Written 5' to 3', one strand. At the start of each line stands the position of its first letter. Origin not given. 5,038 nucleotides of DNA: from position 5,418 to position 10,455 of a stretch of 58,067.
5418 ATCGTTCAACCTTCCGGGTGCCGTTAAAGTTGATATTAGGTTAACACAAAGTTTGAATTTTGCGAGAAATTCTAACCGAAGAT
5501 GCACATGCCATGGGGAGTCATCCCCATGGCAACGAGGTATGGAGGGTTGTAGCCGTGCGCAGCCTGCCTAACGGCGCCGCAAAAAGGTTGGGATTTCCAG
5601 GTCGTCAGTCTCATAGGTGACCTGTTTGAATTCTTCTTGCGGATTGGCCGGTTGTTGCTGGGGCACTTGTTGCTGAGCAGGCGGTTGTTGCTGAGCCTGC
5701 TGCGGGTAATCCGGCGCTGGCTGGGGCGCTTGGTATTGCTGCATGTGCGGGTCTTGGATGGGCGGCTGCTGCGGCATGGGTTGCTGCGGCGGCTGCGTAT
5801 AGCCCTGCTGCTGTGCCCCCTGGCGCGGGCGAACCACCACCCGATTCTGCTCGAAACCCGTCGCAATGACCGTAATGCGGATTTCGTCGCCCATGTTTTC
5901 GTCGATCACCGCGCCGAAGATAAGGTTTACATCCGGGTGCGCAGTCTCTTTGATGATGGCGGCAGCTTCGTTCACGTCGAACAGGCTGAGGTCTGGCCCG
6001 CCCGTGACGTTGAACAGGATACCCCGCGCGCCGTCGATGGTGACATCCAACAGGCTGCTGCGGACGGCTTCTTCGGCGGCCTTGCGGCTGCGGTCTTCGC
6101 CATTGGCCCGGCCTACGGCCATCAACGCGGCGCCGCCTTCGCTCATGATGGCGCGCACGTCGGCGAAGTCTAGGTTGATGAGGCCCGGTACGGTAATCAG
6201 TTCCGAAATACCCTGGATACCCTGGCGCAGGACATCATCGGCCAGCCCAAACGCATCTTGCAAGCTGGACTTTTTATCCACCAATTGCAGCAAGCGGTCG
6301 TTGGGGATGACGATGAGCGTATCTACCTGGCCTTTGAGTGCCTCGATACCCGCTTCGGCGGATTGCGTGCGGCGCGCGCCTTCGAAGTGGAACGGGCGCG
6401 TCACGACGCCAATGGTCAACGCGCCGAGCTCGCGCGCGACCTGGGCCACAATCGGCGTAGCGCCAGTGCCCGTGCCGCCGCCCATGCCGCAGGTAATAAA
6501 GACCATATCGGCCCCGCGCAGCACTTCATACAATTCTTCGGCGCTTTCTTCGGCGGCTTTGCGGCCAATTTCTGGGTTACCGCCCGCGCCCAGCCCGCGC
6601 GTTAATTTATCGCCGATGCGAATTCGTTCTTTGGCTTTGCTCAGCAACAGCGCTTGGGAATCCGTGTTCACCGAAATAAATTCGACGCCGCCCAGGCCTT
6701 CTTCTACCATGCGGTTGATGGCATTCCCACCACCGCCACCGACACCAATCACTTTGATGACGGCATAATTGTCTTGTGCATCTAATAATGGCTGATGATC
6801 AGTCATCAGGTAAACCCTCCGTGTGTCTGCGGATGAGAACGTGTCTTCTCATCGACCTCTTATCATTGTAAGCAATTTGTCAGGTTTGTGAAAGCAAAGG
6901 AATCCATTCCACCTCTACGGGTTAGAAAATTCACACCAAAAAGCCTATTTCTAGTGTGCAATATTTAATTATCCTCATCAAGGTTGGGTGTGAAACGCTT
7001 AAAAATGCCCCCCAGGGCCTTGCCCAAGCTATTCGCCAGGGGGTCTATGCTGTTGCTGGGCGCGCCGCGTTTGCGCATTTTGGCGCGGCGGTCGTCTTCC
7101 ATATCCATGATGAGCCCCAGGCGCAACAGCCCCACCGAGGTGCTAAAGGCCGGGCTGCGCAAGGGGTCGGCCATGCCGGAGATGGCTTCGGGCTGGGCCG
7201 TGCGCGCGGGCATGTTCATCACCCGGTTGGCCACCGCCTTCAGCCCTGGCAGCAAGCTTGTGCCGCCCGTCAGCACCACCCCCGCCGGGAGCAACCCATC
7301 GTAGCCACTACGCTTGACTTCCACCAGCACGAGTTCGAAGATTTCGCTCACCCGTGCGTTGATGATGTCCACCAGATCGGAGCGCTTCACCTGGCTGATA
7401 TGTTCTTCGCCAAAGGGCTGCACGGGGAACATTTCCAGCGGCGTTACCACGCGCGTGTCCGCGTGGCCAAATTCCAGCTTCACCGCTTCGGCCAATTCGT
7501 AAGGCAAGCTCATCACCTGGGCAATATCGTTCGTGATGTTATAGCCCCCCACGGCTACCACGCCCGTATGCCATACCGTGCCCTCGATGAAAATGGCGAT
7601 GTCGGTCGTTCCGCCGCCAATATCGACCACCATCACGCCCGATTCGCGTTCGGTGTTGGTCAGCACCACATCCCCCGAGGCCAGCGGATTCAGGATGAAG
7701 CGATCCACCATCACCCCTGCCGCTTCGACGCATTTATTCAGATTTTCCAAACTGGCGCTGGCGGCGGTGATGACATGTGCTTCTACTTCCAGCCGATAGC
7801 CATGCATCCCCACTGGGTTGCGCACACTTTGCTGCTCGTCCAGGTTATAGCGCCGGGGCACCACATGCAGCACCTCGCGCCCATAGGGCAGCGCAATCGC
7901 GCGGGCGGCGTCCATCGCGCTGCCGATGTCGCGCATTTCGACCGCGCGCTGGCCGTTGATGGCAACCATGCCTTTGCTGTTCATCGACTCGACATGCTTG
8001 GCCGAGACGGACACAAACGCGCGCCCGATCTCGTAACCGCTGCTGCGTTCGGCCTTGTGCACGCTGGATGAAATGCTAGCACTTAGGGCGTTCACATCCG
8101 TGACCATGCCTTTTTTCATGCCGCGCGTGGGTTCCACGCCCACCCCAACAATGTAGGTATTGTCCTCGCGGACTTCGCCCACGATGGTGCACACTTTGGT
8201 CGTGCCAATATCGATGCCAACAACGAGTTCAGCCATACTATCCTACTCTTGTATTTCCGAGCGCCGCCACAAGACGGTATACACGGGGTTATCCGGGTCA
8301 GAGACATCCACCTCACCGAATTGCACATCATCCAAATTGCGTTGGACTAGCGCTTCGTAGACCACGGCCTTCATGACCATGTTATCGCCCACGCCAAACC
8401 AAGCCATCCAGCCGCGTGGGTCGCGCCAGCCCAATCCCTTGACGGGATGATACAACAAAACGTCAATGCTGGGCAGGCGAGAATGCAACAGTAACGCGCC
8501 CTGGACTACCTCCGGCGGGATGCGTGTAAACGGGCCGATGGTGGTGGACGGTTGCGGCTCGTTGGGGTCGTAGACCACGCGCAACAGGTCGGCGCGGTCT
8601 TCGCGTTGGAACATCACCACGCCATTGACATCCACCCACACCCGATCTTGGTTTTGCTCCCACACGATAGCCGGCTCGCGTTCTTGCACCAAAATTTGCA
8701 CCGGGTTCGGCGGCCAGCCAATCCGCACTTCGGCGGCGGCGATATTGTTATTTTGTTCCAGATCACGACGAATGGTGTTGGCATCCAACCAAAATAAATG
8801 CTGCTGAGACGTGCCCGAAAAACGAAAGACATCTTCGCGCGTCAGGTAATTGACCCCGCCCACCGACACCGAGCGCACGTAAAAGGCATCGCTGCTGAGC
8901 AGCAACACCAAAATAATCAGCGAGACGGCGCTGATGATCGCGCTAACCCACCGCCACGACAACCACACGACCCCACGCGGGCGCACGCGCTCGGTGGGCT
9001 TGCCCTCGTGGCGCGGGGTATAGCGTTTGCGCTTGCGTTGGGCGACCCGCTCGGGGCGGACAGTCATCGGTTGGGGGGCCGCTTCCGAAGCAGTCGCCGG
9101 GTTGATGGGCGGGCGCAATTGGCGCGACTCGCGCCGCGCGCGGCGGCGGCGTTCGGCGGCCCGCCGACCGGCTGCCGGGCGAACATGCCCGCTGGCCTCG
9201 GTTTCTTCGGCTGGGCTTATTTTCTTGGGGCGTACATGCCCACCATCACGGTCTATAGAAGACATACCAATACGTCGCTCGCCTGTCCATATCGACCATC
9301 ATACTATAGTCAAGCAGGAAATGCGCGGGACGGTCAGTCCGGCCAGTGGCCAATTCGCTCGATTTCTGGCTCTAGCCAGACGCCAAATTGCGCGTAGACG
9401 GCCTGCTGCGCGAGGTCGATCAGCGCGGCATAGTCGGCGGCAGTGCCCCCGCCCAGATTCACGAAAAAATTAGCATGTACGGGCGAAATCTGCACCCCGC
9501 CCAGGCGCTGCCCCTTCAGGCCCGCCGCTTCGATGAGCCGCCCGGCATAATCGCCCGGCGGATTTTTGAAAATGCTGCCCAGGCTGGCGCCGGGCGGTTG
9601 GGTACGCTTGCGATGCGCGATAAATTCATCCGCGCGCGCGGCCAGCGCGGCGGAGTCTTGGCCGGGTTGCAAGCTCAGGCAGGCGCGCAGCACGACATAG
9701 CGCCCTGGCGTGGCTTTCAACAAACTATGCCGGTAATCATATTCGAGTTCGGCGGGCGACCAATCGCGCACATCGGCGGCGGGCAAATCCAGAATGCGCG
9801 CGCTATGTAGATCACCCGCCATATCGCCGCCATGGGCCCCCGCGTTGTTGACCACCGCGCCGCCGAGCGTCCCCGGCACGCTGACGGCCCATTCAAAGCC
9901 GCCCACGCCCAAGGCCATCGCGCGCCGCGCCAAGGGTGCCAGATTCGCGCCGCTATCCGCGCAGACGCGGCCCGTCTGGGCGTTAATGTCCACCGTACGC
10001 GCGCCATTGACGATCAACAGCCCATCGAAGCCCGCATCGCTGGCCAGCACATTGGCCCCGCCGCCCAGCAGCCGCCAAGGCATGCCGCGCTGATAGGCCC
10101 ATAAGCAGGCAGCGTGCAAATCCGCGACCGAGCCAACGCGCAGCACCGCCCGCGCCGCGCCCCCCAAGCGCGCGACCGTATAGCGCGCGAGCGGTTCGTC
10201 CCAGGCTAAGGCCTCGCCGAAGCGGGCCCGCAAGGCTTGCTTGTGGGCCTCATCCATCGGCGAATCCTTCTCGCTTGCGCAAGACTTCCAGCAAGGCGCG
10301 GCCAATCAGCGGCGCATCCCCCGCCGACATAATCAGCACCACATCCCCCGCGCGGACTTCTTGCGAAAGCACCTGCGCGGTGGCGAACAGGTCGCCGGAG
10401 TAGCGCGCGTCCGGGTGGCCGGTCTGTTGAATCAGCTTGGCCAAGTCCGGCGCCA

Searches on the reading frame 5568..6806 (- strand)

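Call 48: search_protein_families(library=pfam, proteins=[window:5568-6806:-], max_evalue=0.00001)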
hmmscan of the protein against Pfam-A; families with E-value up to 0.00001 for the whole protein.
window:5568-6806:- (412 aa): 2 families
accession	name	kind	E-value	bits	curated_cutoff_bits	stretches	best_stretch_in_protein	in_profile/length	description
PF00091.31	Tubulin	-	7e-50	170.4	33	1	17-176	2-189/190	Tubulin/FtsZ family, GTPase domain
PF12327.13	FtsZ_C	-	9.4e-34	116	27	1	225-319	1-95/95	FtsZ family, C-terminal domain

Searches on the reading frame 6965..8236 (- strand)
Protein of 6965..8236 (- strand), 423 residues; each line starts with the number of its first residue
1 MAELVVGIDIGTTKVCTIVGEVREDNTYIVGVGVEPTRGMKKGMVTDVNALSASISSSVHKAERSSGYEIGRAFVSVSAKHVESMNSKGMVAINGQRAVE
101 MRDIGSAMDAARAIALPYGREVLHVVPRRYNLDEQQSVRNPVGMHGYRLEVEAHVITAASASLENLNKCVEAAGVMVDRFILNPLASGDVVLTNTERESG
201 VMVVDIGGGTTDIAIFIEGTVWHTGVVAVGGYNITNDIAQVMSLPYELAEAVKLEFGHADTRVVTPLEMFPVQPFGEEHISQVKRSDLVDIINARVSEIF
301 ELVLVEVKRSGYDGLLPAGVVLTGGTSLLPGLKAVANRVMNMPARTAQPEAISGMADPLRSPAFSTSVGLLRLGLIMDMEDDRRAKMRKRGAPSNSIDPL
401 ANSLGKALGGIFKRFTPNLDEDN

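Call 48: search_protein_families(library=pfam, proteins=[window:6965-8236:-], max_evalue=0.00001)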
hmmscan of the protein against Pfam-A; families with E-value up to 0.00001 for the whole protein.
window:6965-8236:- (423 aa): 5 families
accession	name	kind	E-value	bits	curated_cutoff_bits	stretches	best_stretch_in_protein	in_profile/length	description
PF14450.12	FtsA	-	4e-40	137.5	31.8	2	202-369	1-127/127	Cell division protein FtsA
PF02491.25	SHS2_FTSA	-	1.1e-26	93.4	25.4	1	80-157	2-79/79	SHS2 domain inserted in FTSA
PF06723.19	MreB_Mbl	-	4.8e-15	55.7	27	1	195-348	141-305/327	MreB/Mbl protein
PF11104.14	PilM_2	-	2e-10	40.6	27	1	7-285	1-261/340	Type IV pilus assembly protein PilM;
PF06277.17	EutA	-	1.5e-08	34.4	27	1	195-252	139-198/475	Ethanolamine utilisation protein EutA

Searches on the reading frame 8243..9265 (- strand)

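Call 48: search_protein_families(library=pfam, proteins=[window:8243-9265:-], max_evalue=0.00001)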
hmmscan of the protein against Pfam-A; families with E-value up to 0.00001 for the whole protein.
window:8243-9265:- (340 aa): 1 family
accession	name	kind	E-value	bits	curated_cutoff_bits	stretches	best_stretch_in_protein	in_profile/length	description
PF08478.15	POTRA_1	-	1.6e-08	35.1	23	1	130-196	3-69/69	POTRA domain, FtsQ-type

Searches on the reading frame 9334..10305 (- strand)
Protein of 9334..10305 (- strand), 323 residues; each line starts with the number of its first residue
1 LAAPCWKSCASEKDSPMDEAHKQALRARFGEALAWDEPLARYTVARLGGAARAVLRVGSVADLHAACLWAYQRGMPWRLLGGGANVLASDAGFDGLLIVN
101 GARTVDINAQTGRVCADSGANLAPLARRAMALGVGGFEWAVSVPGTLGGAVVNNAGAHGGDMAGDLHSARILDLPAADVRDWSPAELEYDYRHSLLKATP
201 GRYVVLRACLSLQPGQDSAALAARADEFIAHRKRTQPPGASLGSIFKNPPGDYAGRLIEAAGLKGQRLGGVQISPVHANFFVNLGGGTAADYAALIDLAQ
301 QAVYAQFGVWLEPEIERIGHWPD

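Call 48: search_protein_families(library=pfam, proteins=[window:9334-10305:-], max_evalue=0.00001)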
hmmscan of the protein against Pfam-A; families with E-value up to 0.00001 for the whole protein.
window:9334-10305:- (323 aa): 2 families
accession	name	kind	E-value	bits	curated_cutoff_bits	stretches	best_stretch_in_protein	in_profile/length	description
PF02873.21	MurB_C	-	2.8e-30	104.9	27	1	223-318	4-99/99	UDP-N-acetylenolpyruvoylglucosamine reductase, C-terminal domain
PF01565.28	FAD_binding_4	-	8e-18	64.9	26.4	1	52-167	2-120/139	FAD binding domain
